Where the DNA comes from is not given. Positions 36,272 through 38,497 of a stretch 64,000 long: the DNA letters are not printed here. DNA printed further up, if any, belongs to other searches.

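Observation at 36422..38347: Orphan 641-aa soluble protein between the pse block and the flippase, candidate nonulosonic-acid transferase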

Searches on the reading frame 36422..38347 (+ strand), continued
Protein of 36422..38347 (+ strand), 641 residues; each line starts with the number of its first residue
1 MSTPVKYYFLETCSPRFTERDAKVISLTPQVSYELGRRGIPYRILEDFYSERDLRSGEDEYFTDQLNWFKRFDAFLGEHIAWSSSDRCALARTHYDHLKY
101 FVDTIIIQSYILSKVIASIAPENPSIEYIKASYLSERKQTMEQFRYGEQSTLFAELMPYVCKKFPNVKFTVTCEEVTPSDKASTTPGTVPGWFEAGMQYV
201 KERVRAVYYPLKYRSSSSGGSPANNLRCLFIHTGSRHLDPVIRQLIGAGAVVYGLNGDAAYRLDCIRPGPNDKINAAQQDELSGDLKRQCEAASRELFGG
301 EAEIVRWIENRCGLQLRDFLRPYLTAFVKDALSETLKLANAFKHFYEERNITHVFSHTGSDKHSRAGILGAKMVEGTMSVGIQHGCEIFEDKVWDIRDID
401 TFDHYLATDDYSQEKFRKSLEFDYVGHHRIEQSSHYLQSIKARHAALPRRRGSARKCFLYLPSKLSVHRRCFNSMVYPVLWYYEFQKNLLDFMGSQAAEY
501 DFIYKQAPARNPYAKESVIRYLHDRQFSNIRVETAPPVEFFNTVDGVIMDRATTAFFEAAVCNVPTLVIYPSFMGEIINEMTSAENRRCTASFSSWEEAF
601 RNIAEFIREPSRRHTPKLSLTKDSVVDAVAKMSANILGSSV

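Call 37: find_encoding_contigs(protein=P0017, flank=10000, max_places=2)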
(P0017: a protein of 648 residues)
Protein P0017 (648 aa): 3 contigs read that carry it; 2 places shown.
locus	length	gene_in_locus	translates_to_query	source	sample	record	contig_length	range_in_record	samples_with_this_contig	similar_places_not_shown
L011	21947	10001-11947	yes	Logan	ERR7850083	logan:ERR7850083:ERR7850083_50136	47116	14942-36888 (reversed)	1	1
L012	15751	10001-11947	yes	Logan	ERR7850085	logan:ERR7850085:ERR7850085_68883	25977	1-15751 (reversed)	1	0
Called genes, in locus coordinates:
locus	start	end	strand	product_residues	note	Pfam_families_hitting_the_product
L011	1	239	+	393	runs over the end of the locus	-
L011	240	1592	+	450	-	PF01425:Amidase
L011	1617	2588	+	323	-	PF13489:Methyltransf_23, PF13649:Methyltransf_25, PF13847:Methyltransf_31, PF08241:Methyltransf_11, PF08242:Methyltransf_12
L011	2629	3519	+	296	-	PF02522:Antibiotic_NAT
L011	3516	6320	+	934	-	PF00501:AMP-binding, PF13193:AMP-binding_C, PF00155:Aminotran_1_2, PF01053:Cys_Met_Meta_PP (faint)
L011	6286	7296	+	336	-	PF26233:NicX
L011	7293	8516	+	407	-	PF01209:Ubie_methyltran (weak), PF13489:Methyltransf_23, PF08003:Methyltransf_9 (weak), PF13847:Methyltransf_31, PF08241:Methyltransf_11, PF08242:Methyltransf_12, PF13649:Methyltransf_25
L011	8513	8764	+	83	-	-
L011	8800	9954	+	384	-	PF04055:Radical_SAM, PF13186:SPASM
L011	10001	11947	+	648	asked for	-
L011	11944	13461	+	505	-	PF01943:Polysacc_synt, PF13440:Polysacc_synt_3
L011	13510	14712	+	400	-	PF00657:Lipase_GDSL (faint), PF13472:Lipase_GDSL_2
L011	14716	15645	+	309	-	PF00535:Glycos_transf_2, PF13641:Glyco_tranf_2_3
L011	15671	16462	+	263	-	PF00535:Glycos_transf_2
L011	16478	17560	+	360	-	PF13439:Glyco_transf_4, PF00534:Glycos_transf_1, PF20706:GT4-conflict, PF13692:Glyco_trans_1_4, PF13524:Glyco_trans_1_2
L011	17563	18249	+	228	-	PF01209:Ubie_methyltran, PF13489:Methyltransf_23, PF13847:Methyltransf_31, PF08241:Methyltransf_11, PF08242:Methyltransf_12, PF13649:Methyltransf_25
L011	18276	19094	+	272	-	PF01066:CDP-OH_P_transf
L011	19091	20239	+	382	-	PF01075:Glyco_transf_9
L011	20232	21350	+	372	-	PF13579:Glyco_trans_4_4 (weak), PF13439:Glyco_transf_4, PF20706:GT4-conflict, PF00534:Glycos_transf_1, PF13692:Glyco_trans_1_4, PF13524:Glyco_trans_1_2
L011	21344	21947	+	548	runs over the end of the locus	PF09852:DUF2079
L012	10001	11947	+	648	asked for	-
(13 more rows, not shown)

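Call 38: find_encoding_contigs(protein=P0106, flank=10000, max_places=2)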
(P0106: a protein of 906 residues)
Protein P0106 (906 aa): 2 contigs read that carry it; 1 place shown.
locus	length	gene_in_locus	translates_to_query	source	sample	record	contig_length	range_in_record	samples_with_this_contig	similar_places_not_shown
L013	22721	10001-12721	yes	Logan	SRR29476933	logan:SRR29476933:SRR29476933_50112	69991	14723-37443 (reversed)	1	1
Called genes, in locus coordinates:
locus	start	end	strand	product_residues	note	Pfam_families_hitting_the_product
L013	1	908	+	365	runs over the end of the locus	-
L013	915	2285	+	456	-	PF01425:Amidase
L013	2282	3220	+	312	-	PF01370:Epimerase, PF04321:RmlD_sub_bind, PF16363:GDP_Man_Dehyd, PF07993:NAD_binding_4 (faint)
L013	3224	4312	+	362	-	PF03102:NeuB, PF08666:SAF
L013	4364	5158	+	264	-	PF00535:Glycos_transf_2, PF10111:Glyco_tranf_2_2, PF13641:Glyco_tranf_2_3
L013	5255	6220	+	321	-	PF01073:3Beta_HSD, PF01370:Epimerase, PF02719:Polysacc_synt_2, PF04321:RmlD_sub_bind, PF05368:NmrA, PF07993:NAD_binding_4 (weak), PF16363:GDP_Man_Dehyd, PF13460:NAD_binding_10, +1 more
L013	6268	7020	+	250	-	PF02348:CTP_transf_3, PF12804:NTP_transf_3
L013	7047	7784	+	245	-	PF02348:CTP_transf_3, PF12804:NTP_transf_3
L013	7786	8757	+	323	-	PF01408:GFO_IDH_MocA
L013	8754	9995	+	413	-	PF01041:DegT_DnrJ_EryC1, PF01053:Cys_Met_Meta_PP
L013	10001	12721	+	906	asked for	-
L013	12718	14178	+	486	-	PF01943:Polysacc_synt, PF13440:Polysacc_synt_3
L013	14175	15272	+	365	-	PF13439:Glyco_transf_4, PF13579:Glyco_trans_4_4 (weak), PF20706:GT4-conflict, PF00534:Glycos_transf_1, PF13692:Glyco_trans_1_4, PF13524:Glyco_trans_1_2 (weak)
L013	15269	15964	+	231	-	PF01209:Ubie_methyltran, PF13489:Methyltransf_23, PF13847:Methyltransf_31, PF08241:Methyltransf_11, PF08242:Methyltransf_12, PF13649:Methyltransf_25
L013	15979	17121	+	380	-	PF00657:Lipase_GDSL (faint), PF13472:Lipase_GDSL_2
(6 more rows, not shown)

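Call 43: predict_structure(alignment_id=A2)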
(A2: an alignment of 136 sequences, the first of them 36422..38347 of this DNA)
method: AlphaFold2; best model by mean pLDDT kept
length: 641 residues; sequences in the alignment: 136
mean_pLDDT: 92.5   pTM: 0.93
mean pLDDT of the five models: 92.5, 92.0, 92.0, 91.6, 91.5
residues with pLDDT >= 90: 508; 70-90: 111; 50-70: 20; < 50: 2
segments of 3 or more residues with pLDDT < 50: none
pLDDT, mean of each block of 10 residues (from residue 1): 91 88 96 97 98 96 98 96 85 97 98 98 96 82 84 97 97 83 68 84 86 81 91 95 95 94 83 76 94 91 91 97 97 96 96 97 97 96 95 95 97 96 94 96 95 93 94 96 98 98 94 93 98 97 97 97 97 87 83 97 96 93 94 78 40
secondary structure, 60 per line:
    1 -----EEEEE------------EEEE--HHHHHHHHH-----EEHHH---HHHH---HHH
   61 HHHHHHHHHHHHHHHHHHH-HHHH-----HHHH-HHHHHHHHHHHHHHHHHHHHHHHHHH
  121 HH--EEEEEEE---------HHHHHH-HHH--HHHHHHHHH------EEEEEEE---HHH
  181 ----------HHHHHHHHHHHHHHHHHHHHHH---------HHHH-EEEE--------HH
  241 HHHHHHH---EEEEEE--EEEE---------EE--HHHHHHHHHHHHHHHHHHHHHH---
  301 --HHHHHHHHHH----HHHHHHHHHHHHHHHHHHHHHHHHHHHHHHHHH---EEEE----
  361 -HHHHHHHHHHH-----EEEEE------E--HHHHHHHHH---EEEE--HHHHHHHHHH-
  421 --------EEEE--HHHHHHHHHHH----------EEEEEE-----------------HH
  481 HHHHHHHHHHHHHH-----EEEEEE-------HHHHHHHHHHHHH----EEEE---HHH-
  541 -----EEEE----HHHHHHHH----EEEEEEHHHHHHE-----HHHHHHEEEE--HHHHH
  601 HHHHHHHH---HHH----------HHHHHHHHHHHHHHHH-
elements in order: E6-10 E23-26 H29-37 H51-54 H58-79 H81-84 H90-93 H95-122 E125-131 H141-146 H153-161 E168-174 H191-212 H222-225 E227-230 H239-247 E251-256 E259-262 H276-297 H303-312 H317-349 E353-356 H362-372 E378-382 H392-400 E404-407 H410-419 E429-432 H435-445 E456-461 H479-494 E500-505 H513-525 E530-533 E546-549 H554-561 E566-571 H572-577 H584-589 E590-593 H596-608 H625-640

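Call 45: fold_search(model_id=the predicted structure, library=pdb)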
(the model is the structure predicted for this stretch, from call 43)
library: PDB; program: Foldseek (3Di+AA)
matches with E <= 10: 999; with E <= 0.001: 105
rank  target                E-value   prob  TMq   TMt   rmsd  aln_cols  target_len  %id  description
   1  5uof_A                8.2e-07  1.00  0.33  0.42  10.7       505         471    9  Crystal structure of alpha,alpha-trehalose 6-phosphate sythase from Burkholderia multivorans (released 2017-02-15)
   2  5uof_B                1.1e-06  1.00  0.34  0.45  10.4       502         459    9  Crystal structure of alpha,alpha-trehalose 6-phosphate sythase from Burkholderia multivorans (released 2017-02-15)
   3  5d00_A                1.2e-06  1.00  0.28  0.46   8.0       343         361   13  Crystal structure of BshA from B. subtilis complexed with N-acetylglucosaminyl-malate and UMP (released 2016-09-07)
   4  1v4v_A                1.9e-06  1.00  0.33  0.51   8.3       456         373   12  Crystal Structure Of UDP-N-Acetylglucosamine 2-Epimerase From Thermus Thermophilus HB8 (released 2003-12-02)
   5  6zjh_AAA              2.2e-06  1.00  0.29  0.43  12.8       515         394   12  Trehalose transferase from Thermoproteus uzoniensis soaked with trehalose (released 2020-11-25)
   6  3mbo_F                3.0e-06  1.00  0.28  0.44   7.3       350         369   12  Crystal Structure of the Glycosyltransferase BaBshA bound with UDP and L-malate (released 2010-09-29)
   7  5d01_A                3.6e-06  1.00  0.28  0.46   8.1       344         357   12  Crystal structure of BshA from B. subtilis complexed with N-acetylglucosaminyl-malate (released 2016-09-07)
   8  3mbo_A                3.8e-06  1.00  0.30  0.47   7.4       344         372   10  Crystal Structure of the Glycosyltransferase BaBshA bound with UDP and L-malate (released 2010-09-29)
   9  5d00_B                5.2e-06  1.00  0.29  0.48   7.3       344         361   11  Crystal structure of BshA from B. subtilis complexed with N-acetylglucosaminyl-malate and UMP (released 2016-09-07)
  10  5hxa                  5.8e-06  1.00  0.33  0.44  10.4       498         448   10  Crystal structure of an UDP-forming alpha, alpha-terhalose-phosphate synthase from Burkholderia xenovorans (released 2016-02-10)
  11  5d01_B                6.7e-06  1.00  0.29  0.47   7.6       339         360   12  Crystal structure of BshA from B. subtilis complexed with N-acetylglucosaminyl-malate (released 2016-09-07)
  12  6zmz                  1.1e-05  1.00  0.29  0.42  13.0       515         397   11  UDPG-bound Trehalose transferase from Thermoproteus uzoniensis (released 2020-09-30)
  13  3mbo_C                1.2e-05  1.00  0.35  0.54   8.0       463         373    9  Crystal Structure of the Glycosyltransferase BaBshA bound with UDP and L-malate (released 2010-09-29)
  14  3oy2_A                1.4e-05  1.00  0.32  0.47  10.8       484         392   11  Crystal structure of a putative glycosyltransferase from Paramecium bursaria Chlorella virus NY2A (released 2010-11-17)
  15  5hut_A                1.7e-05  1.00  0.33  0.42  10.7       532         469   10  Structure of Candida albicans trehalose-6-phosphate synthase in complex with UDP-glucose (released 2017-05-03)
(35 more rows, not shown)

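Call 50: fold_search(model_id=the predicted structure, library=viral)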
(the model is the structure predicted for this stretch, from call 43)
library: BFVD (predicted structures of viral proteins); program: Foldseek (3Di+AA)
matches with E <= 10: 523; with E <= 0.001: 11
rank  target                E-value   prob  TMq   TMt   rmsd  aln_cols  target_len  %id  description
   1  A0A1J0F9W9            2.2e-06  1.00  0.34  0.50  10.3       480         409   11  (no name in the UniProt tables at hand)
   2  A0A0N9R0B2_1          1.5e-05  1.00  0.33  0.28  11.0       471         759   11  UDP-N-acetylglucosamine 2-epimerase [Chrysochromulina ericina virus CeV-01B]
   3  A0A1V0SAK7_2          1.6e-05  0.99  0.25  0.19  30.0       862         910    9  Glycosyltransferases group 1 [Catovirus CTV1]
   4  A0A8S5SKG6            8.5e-05  1.00  0.28  0.34  13.1       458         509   13  Glycosyl transferase family 1 domain-containing protein [Myoviridae sp. ctQVY25]
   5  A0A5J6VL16            9.5e-05  0.99  0.24  0.21  27.6       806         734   10  Glycosyl transferase family 1 domain-containing protein [Megaviridae environmental sample]
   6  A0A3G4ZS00            1.8e-04  1.00  0.24  0.46   9.1       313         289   11  Glycosyltransferase [Dasosvirus sp.]
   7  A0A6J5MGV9            1.9e-04  1.00  0.23  0.39  10.7       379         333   10  RfaG Glycosyltransferase [uncultured Caudovirales phage]
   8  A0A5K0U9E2            3.2e-04  1.00  0.28  0.24   8.7       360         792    8  Spore protein YkvP/CgeB glycosyl transferase-like domain-containing protein [Yasminevirus sp. GU-2018]
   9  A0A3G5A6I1            4.4e-04  0.99  0.24  0.33  17.9       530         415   10  Glycosyltransferase [Harvfovirus sp.]
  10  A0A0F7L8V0            7.8e-04  1.00  0.27  0.42   9.9       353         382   10  Glycosyl transferase [uncultured marine virus]
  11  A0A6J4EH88            8.6e-04  1.00  0.25  0.38   8.7       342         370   11  (no name in the UniProt tables at hand)
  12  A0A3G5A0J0            1.3e-03  1.00  0.21  0.44   9.4       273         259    9  Glycosyl transferase group 1 family protein [Harvfovirus sp.]
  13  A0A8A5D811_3          1.4e-03  0.92  0.23  0.14  17.2       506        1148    9  Polyprotein (Fragment) [Neofusicoccum parvum endornavirus 1]
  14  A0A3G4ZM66            1.8e-03  0.99  0.29  0.20  16.7       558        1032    8  Glycosyltransferase [Terrestrivirus sp.]
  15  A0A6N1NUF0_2          1.9e-03  1.00  0.31  0.25  11.2       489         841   10  Glycosyltransferases group 1 [Tupanvirus soda lake]
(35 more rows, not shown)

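Call 53: search_protein_families(library=pfam, proteins=[L005:277-1992:+, L002:17087-18802:+, L002:11872-12930:+, L002:18793-20193:+], max_evalue=1)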
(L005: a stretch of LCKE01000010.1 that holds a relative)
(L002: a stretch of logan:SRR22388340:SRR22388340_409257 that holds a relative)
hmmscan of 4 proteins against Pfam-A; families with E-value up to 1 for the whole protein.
L005:277-1992:+ (572 aa): 1 family
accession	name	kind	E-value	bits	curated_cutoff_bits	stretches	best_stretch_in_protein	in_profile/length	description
PF03484.21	B5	-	0.16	12.6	28.6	0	133-160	5-32/67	tRNA synthetase B5 domain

L002:17087-18802:+ (571 aa): 1 family
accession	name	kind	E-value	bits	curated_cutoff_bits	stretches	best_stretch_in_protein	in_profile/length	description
PF05159.20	Capsule_synth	-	5.7e-06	26.5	20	1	380-486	187-289/310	Capsule polysaccharide biosynthesis protein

L002:11872-12930:+ (352 aa): 3 families
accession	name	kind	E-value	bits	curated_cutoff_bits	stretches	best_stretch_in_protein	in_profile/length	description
PF07388.17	A-2_8-polyST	-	0.032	14.2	23.3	1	167-276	197-303/316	Alpha-2,8-polysialyltransferase (POLYST)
PF06925.17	MGDG_synth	-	0.049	14.2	25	1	62-155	80-168/169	Monogalactosyldiacylglycerol (MGDG) synthase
PF02350.25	Epimerase_2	-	0.12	11.6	30.6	1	123-283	121-281/347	UDP-N-acetylglucosamine 2-epimerase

L002:18793-20193:+ (466 aa): 0 families

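Call 57: find_related_loci(query=A4, collection=metagenome_contigs, flank=10000)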
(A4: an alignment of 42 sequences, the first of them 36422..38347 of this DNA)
Query A4 (641 aa) in metagenome_contigs; peptide patterns used: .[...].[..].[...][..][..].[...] (x = any residue, [..] = any of these).
111 stretches matched a pattern; 85 encode a relative of the query (tblastn E <= 1e-3); the best 80 are kept; 80 distinct loci.
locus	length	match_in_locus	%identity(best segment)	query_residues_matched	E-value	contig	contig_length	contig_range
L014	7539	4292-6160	37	8-636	2e-124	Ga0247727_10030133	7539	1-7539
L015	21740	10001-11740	35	7-626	1e-118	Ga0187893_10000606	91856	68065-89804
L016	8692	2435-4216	31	3-607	9e-92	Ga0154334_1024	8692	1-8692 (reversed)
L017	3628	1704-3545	31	1-632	1e-87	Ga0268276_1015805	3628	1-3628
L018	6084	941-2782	31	1-632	7e-87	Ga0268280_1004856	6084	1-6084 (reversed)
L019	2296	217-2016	27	6-614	2e-75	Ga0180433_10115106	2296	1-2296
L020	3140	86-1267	37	226-620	2e-73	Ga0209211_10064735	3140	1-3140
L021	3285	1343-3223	26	1-635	2e-73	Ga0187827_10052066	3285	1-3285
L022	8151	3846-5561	28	21-621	4e-70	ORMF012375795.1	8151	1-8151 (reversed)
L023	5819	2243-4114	25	1-632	2e-66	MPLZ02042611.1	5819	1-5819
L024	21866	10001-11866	28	8-632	1e-65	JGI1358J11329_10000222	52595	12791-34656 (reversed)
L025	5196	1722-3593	25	5-632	1e-64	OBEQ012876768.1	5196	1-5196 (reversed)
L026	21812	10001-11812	26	21-631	8e-58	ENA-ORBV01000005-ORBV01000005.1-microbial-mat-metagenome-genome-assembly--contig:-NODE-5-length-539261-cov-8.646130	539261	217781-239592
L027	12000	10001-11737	26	1-570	3e-57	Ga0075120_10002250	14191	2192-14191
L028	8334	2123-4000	25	5-636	4e-57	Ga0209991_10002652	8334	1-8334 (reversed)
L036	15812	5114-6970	25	5-632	2e-53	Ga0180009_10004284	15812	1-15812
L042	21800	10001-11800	28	6-632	3e-74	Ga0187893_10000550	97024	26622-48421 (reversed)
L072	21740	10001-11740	22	8-638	3e-19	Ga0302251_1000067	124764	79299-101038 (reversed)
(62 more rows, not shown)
